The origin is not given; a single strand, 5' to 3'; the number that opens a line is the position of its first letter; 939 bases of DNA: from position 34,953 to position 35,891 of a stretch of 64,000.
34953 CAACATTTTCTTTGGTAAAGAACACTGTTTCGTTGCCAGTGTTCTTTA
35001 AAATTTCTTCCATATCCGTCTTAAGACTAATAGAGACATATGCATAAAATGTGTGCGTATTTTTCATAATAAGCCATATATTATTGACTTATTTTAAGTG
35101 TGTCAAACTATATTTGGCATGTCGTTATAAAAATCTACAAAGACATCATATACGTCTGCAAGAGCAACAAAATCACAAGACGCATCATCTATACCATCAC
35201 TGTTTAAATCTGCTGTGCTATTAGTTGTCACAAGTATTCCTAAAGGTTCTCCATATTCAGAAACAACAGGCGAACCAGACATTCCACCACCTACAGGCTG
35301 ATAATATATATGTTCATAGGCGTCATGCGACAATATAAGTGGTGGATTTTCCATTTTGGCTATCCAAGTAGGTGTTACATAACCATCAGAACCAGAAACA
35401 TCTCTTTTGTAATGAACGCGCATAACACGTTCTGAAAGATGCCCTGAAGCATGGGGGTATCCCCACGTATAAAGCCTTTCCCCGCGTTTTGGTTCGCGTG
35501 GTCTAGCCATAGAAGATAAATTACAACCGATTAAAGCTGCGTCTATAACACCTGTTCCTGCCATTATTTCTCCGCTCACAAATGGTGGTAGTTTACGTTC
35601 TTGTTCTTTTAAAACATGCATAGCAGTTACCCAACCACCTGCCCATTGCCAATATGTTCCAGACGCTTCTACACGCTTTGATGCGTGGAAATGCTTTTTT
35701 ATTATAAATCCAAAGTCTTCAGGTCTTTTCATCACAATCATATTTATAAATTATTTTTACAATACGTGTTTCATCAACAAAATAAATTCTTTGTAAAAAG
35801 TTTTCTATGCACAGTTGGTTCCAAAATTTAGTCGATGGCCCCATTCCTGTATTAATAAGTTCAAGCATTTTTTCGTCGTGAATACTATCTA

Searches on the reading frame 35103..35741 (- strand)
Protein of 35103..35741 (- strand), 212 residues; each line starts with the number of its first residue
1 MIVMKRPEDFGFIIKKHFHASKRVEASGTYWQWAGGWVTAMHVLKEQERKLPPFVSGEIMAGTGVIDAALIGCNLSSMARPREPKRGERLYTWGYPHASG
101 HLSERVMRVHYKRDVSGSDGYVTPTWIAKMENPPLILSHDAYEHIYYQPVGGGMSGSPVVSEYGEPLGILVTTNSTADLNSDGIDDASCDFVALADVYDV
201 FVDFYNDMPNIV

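Call 110: search_protein_families(library=pfam, proteins=[window:35103-35741:-], max_evalue=0.01)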
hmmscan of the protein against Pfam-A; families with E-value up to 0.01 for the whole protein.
window:35103-35741:- (212 aa): 2 families
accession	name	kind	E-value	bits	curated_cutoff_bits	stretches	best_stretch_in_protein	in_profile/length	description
PF13365.12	Trypsin_2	-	6.1e-07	30.7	27.6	1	26-169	1-144/144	Trypsin-like peptidase domain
PF01732.22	Mycop_pep_DUF31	-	0.0066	16.6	27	0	150-170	324-344/346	Mycoplasma peptidase (DUF31)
